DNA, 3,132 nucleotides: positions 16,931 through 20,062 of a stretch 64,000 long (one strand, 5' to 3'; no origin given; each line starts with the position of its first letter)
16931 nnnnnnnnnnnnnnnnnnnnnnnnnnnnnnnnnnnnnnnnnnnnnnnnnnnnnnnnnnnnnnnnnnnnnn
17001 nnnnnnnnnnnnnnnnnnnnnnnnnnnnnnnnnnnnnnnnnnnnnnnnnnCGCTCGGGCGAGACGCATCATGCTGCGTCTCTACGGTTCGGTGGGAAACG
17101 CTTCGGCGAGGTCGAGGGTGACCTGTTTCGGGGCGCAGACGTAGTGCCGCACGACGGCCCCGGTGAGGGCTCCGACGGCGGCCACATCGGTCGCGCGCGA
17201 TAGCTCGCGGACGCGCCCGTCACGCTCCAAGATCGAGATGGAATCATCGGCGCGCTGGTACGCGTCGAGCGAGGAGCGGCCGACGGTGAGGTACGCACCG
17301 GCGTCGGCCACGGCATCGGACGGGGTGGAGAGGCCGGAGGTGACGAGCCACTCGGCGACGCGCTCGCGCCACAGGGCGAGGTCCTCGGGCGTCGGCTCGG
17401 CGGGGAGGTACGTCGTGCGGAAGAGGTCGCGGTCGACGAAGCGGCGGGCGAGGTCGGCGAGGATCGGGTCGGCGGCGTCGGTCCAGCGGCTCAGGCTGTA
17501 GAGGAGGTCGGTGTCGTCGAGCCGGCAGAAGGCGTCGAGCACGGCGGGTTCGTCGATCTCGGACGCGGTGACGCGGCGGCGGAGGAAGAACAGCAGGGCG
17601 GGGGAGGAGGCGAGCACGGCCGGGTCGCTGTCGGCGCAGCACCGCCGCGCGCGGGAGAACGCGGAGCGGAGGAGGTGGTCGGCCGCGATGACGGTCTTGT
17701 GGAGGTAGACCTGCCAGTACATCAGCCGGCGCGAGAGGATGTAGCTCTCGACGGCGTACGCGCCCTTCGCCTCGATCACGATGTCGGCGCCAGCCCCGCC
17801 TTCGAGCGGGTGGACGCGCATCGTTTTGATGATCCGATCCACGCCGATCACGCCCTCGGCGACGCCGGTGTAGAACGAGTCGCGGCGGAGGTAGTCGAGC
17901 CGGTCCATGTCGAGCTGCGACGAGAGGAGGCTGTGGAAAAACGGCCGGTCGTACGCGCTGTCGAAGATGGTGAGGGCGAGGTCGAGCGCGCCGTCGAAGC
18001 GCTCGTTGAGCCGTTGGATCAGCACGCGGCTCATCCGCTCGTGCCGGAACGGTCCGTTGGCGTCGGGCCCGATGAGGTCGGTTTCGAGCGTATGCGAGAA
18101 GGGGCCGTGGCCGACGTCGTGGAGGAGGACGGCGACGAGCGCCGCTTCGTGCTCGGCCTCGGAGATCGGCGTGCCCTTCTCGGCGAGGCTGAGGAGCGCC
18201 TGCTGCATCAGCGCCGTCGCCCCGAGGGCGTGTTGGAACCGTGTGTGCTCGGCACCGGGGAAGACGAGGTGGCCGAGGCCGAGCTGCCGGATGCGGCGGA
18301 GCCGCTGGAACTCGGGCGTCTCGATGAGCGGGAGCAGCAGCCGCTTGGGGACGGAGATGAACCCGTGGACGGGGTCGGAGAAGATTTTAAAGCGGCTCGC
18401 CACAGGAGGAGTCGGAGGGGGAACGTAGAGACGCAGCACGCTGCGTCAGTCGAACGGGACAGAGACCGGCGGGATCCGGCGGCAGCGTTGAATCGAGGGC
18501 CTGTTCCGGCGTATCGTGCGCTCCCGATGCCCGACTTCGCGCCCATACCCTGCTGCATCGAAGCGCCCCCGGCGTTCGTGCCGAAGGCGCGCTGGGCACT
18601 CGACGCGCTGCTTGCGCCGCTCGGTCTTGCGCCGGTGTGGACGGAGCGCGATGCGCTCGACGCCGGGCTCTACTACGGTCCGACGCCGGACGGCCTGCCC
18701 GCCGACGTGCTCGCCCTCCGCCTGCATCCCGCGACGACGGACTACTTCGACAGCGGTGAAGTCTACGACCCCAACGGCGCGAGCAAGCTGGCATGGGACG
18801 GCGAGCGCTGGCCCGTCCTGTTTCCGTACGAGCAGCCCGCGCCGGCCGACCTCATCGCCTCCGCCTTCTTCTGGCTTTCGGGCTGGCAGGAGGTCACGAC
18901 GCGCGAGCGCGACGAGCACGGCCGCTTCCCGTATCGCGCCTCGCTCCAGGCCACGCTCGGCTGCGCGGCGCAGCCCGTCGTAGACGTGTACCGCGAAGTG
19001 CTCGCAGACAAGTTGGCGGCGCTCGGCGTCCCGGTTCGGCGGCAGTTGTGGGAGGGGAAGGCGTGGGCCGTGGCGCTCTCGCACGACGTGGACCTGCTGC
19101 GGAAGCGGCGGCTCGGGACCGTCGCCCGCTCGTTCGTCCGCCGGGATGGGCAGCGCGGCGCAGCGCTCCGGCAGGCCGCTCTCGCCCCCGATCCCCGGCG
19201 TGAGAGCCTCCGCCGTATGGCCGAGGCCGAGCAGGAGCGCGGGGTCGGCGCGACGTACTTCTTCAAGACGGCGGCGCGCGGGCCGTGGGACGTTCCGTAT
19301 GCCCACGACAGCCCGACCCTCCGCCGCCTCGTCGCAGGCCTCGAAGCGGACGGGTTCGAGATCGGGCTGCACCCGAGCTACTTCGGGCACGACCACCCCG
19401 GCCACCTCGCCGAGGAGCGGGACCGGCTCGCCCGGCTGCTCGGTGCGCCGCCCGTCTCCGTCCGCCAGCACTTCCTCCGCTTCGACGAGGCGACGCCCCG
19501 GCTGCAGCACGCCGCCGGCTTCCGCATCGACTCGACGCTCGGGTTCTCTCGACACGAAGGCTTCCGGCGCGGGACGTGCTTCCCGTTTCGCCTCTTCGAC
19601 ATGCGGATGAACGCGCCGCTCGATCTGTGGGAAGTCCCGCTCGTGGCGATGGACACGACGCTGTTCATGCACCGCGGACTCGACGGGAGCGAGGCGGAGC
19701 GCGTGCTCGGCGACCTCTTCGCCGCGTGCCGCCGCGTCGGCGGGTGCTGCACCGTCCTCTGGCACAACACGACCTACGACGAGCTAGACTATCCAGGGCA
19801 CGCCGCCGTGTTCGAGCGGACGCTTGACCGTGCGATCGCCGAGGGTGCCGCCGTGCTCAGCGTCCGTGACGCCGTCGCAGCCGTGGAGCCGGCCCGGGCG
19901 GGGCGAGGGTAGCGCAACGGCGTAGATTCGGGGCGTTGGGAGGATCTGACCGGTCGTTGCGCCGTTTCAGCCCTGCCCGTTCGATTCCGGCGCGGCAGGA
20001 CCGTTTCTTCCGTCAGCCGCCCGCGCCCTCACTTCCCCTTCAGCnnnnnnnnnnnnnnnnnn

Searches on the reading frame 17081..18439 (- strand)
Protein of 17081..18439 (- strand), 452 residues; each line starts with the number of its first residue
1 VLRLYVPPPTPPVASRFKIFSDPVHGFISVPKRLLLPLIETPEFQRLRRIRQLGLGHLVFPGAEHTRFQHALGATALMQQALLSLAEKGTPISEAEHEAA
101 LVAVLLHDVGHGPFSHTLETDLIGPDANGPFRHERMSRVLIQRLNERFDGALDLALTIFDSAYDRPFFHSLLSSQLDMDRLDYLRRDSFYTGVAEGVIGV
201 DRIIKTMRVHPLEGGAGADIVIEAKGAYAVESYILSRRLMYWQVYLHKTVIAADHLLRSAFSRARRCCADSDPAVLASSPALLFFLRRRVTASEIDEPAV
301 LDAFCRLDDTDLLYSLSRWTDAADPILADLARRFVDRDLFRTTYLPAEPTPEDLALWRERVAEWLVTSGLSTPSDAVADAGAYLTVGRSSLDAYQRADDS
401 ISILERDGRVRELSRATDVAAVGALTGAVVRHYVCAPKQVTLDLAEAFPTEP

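Call 36: search_protein_families(library=pfam, proteins=[window:17081-18439:-], max_evalue=0.00001)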
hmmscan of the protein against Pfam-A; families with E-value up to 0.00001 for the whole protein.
window:17081-18439:- (452 aa): 2 families
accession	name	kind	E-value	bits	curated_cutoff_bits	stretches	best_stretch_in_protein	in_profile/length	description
PF19276.4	HD_assoc_2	-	1.4e-08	34.9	23.1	0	200-264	3-61/222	HD associated region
PF01966.28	HD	-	7.8e-08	33.1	22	1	67-149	1-74/116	HD domain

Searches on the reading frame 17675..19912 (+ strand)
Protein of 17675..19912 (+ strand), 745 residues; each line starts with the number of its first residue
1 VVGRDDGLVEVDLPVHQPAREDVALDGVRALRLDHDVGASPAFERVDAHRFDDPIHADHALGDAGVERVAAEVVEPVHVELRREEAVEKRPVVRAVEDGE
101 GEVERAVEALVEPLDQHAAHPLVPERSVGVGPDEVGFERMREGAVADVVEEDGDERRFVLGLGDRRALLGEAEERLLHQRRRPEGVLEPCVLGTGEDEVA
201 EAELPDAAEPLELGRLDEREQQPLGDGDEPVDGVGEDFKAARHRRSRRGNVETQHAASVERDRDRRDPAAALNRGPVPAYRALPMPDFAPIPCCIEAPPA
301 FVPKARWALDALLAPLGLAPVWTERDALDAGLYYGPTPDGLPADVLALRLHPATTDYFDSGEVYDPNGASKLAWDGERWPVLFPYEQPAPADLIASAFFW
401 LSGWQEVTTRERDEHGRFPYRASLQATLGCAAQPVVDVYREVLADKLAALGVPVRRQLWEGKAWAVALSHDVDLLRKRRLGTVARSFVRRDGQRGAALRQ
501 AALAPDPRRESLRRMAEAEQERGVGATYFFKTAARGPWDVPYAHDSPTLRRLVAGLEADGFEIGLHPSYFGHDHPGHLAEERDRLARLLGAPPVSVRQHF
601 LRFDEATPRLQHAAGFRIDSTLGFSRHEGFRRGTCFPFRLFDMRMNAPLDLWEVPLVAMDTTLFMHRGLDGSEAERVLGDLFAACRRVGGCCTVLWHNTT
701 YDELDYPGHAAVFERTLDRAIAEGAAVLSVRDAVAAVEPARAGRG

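Call 49: search_protein_families(library=pfam, proteins=[window:17675-19912:+], max_evalue=0.01)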
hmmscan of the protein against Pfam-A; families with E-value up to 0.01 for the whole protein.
window:17675-19912:+ (745 aa): 1 family
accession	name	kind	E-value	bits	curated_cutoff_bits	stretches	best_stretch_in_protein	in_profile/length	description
PF23019.1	DUF7033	-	3.9e-17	62.9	27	1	390-475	2-84/90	Family of unknown function (DUF7033)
